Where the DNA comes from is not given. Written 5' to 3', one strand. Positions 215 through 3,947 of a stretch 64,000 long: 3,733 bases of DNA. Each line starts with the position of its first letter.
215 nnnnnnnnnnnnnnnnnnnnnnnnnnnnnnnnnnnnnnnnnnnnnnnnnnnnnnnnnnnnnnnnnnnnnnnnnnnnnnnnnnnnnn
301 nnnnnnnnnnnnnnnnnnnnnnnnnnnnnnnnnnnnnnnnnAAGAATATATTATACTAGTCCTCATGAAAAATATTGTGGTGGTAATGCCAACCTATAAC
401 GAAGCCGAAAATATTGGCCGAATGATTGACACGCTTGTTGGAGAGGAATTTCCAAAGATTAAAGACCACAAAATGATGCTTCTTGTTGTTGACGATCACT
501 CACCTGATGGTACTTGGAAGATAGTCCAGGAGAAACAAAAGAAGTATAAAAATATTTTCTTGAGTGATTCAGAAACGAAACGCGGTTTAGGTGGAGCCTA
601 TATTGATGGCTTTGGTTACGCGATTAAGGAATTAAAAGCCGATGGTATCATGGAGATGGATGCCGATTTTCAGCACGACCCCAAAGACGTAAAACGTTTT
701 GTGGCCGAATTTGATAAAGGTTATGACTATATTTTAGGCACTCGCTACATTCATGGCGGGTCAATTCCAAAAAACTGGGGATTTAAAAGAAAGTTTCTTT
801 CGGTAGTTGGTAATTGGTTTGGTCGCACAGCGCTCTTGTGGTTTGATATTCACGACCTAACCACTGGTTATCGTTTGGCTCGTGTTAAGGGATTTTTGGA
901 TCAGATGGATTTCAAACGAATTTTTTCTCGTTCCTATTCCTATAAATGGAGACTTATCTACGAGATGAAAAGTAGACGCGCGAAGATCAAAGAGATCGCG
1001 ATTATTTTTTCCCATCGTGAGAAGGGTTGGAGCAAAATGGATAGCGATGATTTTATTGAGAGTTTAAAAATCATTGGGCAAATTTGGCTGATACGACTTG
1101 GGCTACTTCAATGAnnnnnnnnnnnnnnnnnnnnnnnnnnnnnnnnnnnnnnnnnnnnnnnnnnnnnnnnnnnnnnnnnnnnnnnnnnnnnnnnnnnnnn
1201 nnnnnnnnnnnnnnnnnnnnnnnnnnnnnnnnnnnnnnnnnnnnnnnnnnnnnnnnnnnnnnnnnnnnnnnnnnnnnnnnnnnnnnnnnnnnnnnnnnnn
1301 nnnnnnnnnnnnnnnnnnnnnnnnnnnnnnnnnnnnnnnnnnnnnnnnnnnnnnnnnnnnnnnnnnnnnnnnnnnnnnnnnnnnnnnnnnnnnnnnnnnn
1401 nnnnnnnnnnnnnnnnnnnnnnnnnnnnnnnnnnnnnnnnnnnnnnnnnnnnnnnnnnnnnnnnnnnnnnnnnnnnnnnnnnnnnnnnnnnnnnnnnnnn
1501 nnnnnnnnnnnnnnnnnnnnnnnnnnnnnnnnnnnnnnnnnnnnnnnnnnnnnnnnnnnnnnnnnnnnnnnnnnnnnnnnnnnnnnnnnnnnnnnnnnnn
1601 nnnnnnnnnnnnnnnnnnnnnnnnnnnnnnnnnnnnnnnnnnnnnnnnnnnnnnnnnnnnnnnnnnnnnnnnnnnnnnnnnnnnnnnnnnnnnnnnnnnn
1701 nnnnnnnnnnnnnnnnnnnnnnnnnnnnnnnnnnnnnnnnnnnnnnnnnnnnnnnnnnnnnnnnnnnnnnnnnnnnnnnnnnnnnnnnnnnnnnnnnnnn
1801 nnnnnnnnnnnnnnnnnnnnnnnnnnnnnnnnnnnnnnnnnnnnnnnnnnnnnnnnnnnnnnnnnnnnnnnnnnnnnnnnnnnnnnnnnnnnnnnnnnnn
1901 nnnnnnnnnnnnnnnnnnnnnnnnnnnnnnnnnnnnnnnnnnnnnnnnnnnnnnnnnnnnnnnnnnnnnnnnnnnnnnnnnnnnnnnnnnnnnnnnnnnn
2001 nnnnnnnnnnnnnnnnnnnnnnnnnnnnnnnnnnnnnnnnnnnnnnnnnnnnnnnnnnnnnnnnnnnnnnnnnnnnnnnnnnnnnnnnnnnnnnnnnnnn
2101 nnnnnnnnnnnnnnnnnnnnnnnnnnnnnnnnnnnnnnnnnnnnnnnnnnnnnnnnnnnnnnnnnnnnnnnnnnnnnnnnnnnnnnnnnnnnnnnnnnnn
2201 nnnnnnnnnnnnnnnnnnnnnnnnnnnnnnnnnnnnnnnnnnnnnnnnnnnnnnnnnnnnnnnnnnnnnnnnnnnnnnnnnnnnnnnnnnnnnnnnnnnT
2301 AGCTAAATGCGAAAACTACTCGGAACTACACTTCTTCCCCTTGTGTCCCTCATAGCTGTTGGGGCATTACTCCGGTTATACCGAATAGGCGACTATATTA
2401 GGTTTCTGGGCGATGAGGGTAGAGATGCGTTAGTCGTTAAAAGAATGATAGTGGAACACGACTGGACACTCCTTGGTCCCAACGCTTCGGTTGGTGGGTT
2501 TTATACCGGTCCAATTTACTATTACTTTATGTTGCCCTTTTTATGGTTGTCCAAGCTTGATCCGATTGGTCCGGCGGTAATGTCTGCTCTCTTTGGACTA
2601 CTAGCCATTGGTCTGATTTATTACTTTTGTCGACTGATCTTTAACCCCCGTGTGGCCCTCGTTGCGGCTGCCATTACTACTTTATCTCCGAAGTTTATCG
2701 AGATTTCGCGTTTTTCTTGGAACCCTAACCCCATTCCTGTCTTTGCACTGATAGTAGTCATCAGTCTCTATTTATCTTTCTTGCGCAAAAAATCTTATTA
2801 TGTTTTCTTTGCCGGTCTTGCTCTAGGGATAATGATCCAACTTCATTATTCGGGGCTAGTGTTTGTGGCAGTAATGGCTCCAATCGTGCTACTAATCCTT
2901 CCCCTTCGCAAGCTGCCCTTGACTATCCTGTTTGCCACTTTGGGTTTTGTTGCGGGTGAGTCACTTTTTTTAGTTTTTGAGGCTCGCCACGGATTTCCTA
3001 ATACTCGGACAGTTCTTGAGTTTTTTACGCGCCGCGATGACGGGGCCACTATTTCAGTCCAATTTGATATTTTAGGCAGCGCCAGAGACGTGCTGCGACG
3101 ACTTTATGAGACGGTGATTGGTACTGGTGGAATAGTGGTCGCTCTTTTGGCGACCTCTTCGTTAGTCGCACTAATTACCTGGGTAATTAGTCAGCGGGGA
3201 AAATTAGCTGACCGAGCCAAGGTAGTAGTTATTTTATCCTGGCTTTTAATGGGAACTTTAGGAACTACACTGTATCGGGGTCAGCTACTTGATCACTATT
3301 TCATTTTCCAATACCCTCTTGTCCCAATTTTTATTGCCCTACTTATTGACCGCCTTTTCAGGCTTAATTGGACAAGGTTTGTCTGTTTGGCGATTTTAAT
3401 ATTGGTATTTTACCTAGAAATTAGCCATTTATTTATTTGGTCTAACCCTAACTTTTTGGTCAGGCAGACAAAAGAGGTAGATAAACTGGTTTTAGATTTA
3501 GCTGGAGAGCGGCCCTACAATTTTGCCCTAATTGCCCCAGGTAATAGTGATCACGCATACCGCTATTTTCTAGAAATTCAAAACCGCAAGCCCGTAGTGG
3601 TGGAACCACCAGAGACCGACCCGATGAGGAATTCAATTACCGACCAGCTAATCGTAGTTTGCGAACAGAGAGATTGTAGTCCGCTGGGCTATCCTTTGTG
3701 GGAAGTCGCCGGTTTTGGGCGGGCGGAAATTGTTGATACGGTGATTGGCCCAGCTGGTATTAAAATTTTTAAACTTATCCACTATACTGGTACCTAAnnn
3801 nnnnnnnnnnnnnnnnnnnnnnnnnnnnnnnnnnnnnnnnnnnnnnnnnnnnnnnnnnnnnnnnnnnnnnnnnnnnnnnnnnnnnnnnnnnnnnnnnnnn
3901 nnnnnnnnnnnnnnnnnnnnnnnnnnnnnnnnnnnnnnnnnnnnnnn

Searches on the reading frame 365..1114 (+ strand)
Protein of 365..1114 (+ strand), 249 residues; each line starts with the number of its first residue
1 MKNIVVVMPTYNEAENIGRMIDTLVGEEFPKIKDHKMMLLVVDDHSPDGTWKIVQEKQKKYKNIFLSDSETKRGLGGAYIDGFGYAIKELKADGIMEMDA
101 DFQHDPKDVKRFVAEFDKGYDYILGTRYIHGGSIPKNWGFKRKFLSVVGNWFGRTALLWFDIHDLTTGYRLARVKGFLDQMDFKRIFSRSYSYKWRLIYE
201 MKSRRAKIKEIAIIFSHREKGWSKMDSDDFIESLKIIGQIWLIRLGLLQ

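Call 30: search_protein_families(library=pfam, proteins=[window:365-1114:+], max_evalue=0.001)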
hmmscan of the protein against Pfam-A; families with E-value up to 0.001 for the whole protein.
window:365-1114:+ (249 aa): 1 family
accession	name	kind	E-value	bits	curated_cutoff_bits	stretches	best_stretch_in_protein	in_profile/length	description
PF00535.33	Glycos_transf_2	-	9.1e-27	94.5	23.3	1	6-176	2-163/168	Glycosyl transferase family 2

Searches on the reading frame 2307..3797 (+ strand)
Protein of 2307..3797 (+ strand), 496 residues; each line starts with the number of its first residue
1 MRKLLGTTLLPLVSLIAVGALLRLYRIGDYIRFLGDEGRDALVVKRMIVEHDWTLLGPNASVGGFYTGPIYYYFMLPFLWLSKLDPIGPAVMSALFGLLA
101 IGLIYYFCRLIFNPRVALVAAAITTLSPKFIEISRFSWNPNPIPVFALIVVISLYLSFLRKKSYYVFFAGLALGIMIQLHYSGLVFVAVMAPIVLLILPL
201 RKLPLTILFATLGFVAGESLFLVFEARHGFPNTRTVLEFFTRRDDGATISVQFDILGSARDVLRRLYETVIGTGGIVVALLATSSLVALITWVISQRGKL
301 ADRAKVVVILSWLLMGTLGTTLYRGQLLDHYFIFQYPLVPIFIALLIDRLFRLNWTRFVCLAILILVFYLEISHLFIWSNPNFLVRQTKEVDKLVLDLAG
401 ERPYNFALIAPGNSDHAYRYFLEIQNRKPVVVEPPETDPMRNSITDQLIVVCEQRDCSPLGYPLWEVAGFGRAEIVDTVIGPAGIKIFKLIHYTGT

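Call 30: search_protein_families(library=pfam, proteins=[window:2307-3797:+], max_evalue=0.001)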
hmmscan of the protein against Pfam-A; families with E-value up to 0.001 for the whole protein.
window:2307-3797:+ (496 aa): 1 family
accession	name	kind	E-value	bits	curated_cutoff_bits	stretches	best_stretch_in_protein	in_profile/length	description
PF13231.12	PMT_2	-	3.5e-10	40.7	26.1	1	88-203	23-137/160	Dolichyl-phosphate-mannose-protein mannosyltransferase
